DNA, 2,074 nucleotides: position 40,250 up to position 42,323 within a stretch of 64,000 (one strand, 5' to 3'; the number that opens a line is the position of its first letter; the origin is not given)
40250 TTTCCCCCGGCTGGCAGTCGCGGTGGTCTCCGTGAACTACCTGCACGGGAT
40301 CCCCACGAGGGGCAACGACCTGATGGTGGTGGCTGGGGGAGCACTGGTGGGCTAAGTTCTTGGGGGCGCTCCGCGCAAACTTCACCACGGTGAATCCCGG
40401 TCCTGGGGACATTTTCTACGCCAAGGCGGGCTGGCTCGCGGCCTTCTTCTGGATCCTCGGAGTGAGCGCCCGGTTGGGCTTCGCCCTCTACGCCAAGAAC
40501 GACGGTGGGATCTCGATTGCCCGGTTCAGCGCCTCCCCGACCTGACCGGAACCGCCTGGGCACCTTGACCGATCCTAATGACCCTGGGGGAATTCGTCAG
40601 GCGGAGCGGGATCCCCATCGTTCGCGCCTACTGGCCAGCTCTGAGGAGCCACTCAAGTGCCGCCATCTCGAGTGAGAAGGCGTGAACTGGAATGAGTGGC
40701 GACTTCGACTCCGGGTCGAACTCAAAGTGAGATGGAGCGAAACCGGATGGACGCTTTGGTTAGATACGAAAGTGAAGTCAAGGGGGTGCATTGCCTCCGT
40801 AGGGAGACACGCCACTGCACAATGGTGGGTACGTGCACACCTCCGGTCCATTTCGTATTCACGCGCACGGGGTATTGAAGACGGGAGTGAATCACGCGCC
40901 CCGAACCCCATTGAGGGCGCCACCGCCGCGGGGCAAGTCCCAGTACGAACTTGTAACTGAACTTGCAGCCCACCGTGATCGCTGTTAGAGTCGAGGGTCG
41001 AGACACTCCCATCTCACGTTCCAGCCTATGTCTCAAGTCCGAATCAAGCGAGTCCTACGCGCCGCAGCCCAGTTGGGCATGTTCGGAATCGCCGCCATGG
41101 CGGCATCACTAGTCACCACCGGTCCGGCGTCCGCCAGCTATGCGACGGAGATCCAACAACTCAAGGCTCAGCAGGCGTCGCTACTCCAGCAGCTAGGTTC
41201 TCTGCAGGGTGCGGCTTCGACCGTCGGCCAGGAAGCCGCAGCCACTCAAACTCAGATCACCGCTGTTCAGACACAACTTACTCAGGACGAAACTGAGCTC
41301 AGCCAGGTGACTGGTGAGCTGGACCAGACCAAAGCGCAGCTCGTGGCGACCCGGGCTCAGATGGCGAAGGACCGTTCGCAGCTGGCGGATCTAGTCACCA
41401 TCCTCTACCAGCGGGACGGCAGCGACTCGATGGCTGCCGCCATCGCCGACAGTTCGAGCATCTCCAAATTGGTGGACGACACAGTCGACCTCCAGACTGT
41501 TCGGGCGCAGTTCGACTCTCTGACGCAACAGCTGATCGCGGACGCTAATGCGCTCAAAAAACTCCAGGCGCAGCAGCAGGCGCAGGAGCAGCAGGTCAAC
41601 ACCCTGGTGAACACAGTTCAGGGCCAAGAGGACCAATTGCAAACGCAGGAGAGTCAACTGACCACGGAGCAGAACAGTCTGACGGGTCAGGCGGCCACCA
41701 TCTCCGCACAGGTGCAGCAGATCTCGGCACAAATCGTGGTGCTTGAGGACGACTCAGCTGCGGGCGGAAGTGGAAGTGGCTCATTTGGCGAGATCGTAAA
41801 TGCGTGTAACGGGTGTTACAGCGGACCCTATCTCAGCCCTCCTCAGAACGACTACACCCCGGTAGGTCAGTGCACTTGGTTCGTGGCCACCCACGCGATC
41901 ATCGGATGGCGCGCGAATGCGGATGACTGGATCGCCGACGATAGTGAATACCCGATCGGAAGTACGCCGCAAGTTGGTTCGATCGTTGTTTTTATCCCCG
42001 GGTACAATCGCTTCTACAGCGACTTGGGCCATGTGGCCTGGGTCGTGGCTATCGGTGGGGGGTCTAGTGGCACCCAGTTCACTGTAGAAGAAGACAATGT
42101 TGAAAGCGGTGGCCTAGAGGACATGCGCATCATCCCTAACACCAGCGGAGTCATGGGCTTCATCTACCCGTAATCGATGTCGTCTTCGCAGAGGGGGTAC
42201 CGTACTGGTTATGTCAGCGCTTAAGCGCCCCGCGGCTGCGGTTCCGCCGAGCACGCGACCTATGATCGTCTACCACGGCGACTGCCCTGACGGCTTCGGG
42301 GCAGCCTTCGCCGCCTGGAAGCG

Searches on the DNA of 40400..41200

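Call 7: search_rna_families(source=window, start=40400, end=41150, threshold=evalue, max_evalue=10, show_alignments=5)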
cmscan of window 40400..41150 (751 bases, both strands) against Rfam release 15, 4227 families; matches with E-value up to 10: 0.
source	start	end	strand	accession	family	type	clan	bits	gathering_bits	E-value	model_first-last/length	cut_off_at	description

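Call 74: search_with_rna_model(model_id=R1, source=window, start=40500, end=41200, filters=off, max_evalue=10)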
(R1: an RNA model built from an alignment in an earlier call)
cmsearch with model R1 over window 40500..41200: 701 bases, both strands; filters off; matches with E-value up to 10: 11.
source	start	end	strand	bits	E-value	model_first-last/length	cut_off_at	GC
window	41049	41076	-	4.2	0.77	1-67/67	no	0.71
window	41058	41090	+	4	0.92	1-67/67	no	0.67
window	40712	40763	+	2.8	2.1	1-67/67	no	0.54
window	40584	40629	-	2.1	3.2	1-67/67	no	0.67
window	40799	40829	-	2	3.6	1-67/67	no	0.61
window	41109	41126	-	1.8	4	1-67/67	no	0.67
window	40542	40567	+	1.3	5.7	1-67/67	no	0.69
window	40532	40537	-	1.1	6.6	21-26/67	no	0.83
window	40999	41023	-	1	7.1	1-67/67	no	0.56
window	40614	40638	+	0.8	8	1-67/67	no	0.68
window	40941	40953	+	0.5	9.7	1-67/67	no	0.46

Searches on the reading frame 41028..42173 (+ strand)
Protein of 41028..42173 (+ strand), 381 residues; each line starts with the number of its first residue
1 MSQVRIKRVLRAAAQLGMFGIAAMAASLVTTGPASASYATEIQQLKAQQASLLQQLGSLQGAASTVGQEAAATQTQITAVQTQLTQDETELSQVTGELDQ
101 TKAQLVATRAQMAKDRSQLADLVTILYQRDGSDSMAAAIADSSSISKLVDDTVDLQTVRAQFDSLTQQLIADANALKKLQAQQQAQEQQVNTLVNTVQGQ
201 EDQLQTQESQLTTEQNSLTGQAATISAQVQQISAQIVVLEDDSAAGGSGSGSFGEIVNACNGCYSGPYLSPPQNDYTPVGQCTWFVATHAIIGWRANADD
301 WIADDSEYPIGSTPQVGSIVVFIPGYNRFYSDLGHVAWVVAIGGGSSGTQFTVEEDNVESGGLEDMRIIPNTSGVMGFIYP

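Call 10: search_protein_families(library=pfam, proteins=[window:41028-42173:+])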
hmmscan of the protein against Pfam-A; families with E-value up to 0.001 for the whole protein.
window:41028-42173:+ (381 aa): 3 families
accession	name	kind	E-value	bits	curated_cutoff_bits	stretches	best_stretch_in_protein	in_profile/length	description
PF05257.22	CHAP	-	1.2e-13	51.8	26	1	275-357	4-81/81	CHAP domain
PF17675.6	APG6_N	-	4.7e-05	24.3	45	0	38-119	51-132/132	Apg6 coiled-coil region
PF14932.11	HAUS-augmin3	-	0.00068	19.6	29.4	1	28-111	75-158/260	HAUS augmin-like complex subunit 3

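Call 39: find_homologous_proteins(query=window:41028-42173:+, max_evalue=1e-20)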
Query window:41028-42173:+ (381 aa): 40 proteins with E <= 1e-20 among 8000 candidates.
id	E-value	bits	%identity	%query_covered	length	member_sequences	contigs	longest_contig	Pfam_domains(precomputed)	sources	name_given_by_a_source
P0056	1.4e-236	802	100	100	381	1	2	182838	PF05257.23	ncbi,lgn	ncbi:MAG: CHAP domain-containing protein [Candidatus Dormibacteria bacterium]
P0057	4.3e-152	524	71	100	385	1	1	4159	PF05257.23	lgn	-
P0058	7.0e-146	504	70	100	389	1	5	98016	PF05257.23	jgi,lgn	jgi:surface antigen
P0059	1.9e-144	499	69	96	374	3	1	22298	PF25994.1,PF05257.23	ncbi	ncbi:MAG: CHAP domain-containing protein [Candidatus Dormiibacterota bacterium]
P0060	1.3e-141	490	65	100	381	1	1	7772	PF05257.23,PF17675.7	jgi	jgi:surface antigen/peptidoglycan hydrolase CwlO-like protein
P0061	2.0e-140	486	65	100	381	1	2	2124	PF05257.23,PF17675.7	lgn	-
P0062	5.1e-140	485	65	100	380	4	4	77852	PF05257.23,PF17675.7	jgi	jgi:surface antigen/peptidoglycan hydrolase CwlO-like protein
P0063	9.0e-140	484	65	100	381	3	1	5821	PF05257.23,PF17675.7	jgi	jgi:surface antigen/peptidoglycan hydrolase CwlO-like protein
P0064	6.0e-139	481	64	100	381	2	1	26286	PF05257.23,PF17675.7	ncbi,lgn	ncbi:MAG: CHAP domain-containing protein [Candidatus Dormiibacterota bacterium]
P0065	8.1e-139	481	64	100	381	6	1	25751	PF05257.23,PF17675.7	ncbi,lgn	ncbi:MAG: CHAP domain-containing protein [Candidatus Dormiibacterota bacterium]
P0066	1.3e-138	480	64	100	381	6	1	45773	PF05257.23,PF17675.7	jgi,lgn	jgi:surface antigen/peptidoglycan hydrolase CwlO-like protein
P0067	2.5e-136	473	63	100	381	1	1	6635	PF05257.23,PF17675.7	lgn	-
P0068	4.7e-136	472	64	100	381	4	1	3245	PF05257.23,PF17675.7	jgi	jgi:peptidoglycan hydrolase CwlO-like protein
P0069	6.6e-135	468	64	98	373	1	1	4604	PF05257.23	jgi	jgi:surface antigen/peptidoglycan hydrolase CwlO-like protein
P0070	4.5e-133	462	61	100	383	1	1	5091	PF05257.23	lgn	-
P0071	4.9e-133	462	62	100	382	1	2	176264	PF05257.23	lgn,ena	-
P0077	1.1e-119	418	58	100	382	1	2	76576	PF05257.23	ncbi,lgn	ncbi:MAG: CHAP domain-containing protein [Candidatus Dormiibacterota bacterium]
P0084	1.0e-113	398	57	100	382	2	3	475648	PF05257.23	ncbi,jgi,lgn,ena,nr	ncbi:MAG TPA: CHAP domain-containing protein [Candidatus Micrarchaeaceae archaeon]|nr:CHAP domain-co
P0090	8.0e-95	336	50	95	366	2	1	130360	PF05257.23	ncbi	ncbi:MAG: CHAP domain-containing protein [Candidatus Dormibacteria bacterium]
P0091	1.2e-78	283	47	100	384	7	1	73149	PF05257.23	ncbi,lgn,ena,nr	ncbi:MAG TPA: CHAP domain-containing protein [Candidatus Nanopelagicaceae bacterium]|nr:CHAP domain-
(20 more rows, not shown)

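Call 40: find_encoding_contigs(protein=P0058, flank=600, max_places=1)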
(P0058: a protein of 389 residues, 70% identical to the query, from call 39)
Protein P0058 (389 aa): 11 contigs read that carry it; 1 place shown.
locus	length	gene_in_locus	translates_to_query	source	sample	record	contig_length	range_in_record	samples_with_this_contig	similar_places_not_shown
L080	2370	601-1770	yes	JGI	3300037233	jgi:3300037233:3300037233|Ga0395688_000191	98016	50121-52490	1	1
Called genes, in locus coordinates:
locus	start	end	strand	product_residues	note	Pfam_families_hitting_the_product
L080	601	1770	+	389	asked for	PF05257:CHAP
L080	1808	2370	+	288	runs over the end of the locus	-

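Call 41: find_encoding_contigs(protein=P0064, flank=600, max_places=1)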
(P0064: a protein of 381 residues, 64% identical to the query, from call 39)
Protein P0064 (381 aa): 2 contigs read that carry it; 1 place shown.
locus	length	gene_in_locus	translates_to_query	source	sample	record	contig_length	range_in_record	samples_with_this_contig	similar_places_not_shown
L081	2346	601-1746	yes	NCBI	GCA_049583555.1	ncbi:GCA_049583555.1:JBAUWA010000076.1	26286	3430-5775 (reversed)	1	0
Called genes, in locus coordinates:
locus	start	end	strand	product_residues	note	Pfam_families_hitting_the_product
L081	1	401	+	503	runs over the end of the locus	PF00150:Cellulase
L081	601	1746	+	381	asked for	PF17675:APG6_N (faint), PF05257:CHAP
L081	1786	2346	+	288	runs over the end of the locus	PF02272:DHHA1 (faint)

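Call 42: find_encoding_contigs(protein=P0071, flank=600, max_places=1)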
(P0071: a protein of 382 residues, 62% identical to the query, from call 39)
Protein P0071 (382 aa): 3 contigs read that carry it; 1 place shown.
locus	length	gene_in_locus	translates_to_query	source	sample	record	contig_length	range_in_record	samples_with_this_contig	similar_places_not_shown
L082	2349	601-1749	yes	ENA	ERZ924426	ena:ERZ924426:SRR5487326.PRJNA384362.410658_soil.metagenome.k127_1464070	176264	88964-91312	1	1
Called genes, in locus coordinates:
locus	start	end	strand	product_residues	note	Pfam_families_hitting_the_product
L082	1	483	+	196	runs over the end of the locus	PF04978:MST, PF12867:DinB_2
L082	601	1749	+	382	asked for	PF05257:CHAP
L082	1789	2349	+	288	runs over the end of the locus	-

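Call 43: find_encoding_contigs(protein=P0077, flank=600, max_places=1)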
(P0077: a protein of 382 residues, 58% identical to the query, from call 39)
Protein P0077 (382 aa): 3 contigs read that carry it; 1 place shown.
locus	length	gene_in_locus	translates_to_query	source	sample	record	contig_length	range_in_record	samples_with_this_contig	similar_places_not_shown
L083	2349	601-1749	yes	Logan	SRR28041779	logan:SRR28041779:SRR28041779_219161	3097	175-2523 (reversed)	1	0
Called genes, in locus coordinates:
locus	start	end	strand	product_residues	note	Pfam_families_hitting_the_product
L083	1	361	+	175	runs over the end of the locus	-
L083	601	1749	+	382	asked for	PF05257:CHAP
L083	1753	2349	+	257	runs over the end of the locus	?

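Call 44: find_encoding_contigs(protein=P0084, flank=600, max_places=1)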
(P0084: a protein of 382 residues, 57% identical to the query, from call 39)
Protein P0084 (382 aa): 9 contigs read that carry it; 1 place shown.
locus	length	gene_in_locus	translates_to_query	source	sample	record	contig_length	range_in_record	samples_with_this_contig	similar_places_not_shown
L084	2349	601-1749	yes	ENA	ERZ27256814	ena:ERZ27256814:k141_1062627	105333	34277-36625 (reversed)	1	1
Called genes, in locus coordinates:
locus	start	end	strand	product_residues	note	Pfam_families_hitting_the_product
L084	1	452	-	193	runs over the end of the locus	-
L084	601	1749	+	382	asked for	PF05257:CHAP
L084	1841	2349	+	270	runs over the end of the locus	PF02272:DHHA1 (weak)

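Call 45: find_encoding_contigs(protein=P0090, flank=600, max_places=1)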
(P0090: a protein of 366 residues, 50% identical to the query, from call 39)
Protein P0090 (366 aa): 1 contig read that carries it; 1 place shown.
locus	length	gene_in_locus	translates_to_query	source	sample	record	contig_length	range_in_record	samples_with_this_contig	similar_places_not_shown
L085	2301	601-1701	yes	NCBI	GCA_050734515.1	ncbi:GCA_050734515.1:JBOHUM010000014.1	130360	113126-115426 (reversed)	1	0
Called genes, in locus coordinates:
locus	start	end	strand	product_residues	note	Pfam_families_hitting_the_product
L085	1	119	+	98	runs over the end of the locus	-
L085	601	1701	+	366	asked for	PF05257:CHAP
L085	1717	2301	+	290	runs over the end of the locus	-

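Call 46: find_encoding_contigs(protein=P0091, flank=600, max_places=1)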
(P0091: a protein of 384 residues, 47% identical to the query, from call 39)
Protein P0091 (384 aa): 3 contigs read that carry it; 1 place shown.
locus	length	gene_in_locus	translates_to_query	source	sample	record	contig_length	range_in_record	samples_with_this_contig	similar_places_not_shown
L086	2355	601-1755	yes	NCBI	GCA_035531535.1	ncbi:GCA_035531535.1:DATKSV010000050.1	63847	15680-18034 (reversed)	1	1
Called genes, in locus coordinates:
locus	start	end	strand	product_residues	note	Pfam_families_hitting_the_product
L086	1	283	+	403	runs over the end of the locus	PF02515:CoA_transf_3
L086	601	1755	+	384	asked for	PF05257:CHAP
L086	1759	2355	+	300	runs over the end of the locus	PF02272:DHHA1 (weak)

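Call 58: search_protein_families(library=ncbifam, proteins=[window:41028-42173:+], max_evalue=0.01)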
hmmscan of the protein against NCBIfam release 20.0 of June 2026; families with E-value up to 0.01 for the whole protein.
window:41028-42173:+ (381 aa): 10 families
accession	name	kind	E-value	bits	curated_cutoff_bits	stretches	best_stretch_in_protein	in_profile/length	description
NF046104.1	PptglHdxlasePcsB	equivalog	6.9e-13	48.6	450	1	273-381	295-400/400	peptidoglycan hydrolase PcsB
TIGR02168.1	SMC_prok_B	equivalog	4.8e-07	27.9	567.35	1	37-240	753-955/1181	chromosome segregation protein SMC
TIGR04523.1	Mplasa_alph_rch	subfamily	1.5e-06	26.5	270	1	40-122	218-300/745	helix-rich protein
NF052572.1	PtdglycHdlsScrM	equivalog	4.5e-06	25.9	400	1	295-361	85-149/373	peptidoglycan hydrolase ScrM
TIGR02169.1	SMC_prok_A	equivalog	7.8e-06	23.8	729.4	1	38-236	708-906/1165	chromosome segregation protein SMC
NF045487.1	ASRP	equivalog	2.6e-05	23.1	300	1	40-124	376-463/593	archaea-specific SMC-related protein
NF006360.0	PRK08581.1-2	equivalog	0.00019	20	605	1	277-364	598-690/709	amidase domain-containing protein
TIGR04211.1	SH3_and_anchor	equivalog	0.0019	17.8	65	0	39-123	72-155/198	TIGR04211 family SH3 domain-containing protein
NF045780.1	TrlF_fam_ATP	equivalog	0.003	16.3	350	1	40-237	484-682/944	TrlF family AAA-like ATPase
NF041034.1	Rad50_Sulf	equivalog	0.0053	14.7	1000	0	145-234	176-264/872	DNA double-strand break repair ATPase Rad50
